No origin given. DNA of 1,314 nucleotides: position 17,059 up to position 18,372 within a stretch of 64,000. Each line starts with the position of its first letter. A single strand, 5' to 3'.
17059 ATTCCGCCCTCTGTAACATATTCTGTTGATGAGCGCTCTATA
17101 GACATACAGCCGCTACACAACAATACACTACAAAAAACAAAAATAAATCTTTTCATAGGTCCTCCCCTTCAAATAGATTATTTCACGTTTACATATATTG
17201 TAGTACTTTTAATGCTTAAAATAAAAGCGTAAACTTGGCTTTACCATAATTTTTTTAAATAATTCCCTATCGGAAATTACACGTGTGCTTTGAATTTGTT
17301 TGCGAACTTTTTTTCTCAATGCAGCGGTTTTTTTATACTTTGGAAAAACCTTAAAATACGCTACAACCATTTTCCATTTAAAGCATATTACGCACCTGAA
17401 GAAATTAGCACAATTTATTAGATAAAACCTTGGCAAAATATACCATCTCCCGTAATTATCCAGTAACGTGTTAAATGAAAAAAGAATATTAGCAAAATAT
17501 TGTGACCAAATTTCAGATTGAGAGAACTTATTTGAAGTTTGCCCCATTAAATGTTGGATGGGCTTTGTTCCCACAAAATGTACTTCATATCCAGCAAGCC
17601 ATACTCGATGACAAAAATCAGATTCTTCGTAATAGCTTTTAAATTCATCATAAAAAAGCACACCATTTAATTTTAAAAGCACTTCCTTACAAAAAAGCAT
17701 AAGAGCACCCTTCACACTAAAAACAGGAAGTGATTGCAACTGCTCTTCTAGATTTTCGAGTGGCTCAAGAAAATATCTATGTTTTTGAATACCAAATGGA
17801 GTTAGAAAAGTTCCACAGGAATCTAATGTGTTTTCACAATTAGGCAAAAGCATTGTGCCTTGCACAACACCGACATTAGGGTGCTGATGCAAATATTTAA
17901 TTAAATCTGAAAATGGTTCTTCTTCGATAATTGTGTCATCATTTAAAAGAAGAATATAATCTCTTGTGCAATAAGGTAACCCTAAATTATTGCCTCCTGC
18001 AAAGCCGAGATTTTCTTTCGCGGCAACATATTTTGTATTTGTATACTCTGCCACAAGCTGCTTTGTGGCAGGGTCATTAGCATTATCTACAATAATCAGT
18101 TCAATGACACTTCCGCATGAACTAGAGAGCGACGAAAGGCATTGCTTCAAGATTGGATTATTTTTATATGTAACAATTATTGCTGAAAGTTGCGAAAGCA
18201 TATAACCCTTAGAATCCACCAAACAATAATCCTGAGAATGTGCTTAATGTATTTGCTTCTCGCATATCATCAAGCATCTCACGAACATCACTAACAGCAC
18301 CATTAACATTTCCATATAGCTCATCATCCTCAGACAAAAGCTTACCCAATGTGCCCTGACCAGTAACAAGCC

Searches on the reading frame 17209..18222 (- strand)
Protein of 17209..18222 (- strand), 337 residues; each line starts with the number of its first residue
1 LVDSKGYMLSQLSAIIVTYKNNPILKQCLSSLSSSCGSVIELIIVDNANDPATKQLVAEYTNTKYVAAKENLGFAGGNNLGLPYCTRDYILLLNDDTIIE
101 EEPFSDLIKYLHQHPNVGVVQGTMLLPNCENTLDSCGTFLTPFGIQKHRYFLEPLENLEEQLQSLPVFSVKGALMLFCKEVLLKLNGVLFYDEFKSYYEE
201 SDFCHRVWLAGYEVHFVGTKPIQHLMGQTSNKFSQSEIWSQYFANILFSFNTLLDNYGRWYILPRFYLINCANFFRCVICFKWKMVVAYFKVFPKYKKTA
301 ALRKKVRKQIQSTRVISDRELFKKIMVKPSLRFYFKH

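Call 53: search_protein_families(library=ncbifam, proteins=[window:17209-18222:-], max_evalue=0.00001)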
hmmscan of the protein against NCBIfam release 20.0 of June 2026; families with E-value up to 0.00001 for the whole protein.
window:17209-18222:- (337 aa): 10 families
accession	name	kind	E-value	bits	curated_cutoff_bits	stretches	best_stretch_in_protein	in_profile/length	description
NF038299.1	EPS_HpsN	equivalog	9e-12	44.6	425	1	11-229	2-225/317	hormogonium polysaccharide biosynthesis glycosyltransferase HpsN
NF050113.1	gal_furan_GlfT1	equivalog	1.4e-10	41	330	1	13-98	2-91/290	galactofuranosyltransferase GlfT1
TIGR01556.1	rhamnosyltran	subfamily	1.4e-10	40.9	200.55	1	22-233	4-209/281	rhamnosyltransferase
TIGR04440.1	glyco_TIGR04440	domain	3e-08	33.7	70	1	12-129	2-124/215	TIGR00180 family glycosyltransferase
TIGR03937.1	PgaC_IcaA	equivalog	6.4e-08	32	422.3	1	10-127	45-166/407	poly-beta-1,6-N-acetyl-D-glucosamine synthase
NF050050.1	ProtGlycPglI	equivalog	1.6e-07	31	500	1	10-111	2-108/306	GalNAc(5)-diNAcBac-PP-undecaprenol beta-1,3-glucosyltransferase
NF007482.0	PRK10073.1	equivalog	2.1e-07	30.3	423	1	10-110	6-109/334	glycosyltransferase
TIGR04283.1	glyco_like_mftF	equivalog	1.6e-06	27.9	182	1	12-115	1-102/221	TIGR04283 family arsenosugar biosynthesis glycosyltransferase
NF038302.1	EPS_HpsE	equivalog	2.5e-06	26.7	300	1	12-123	3-123/307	hormogonium polysaccharide biosynthesis glycosyltransferase HpsE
TIGR03965.1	mycofact_glyco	equivalog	6.5e-06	25.3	280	0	14-224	77-280/467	mycofactocin biosynthesis glycosyltransferase MftF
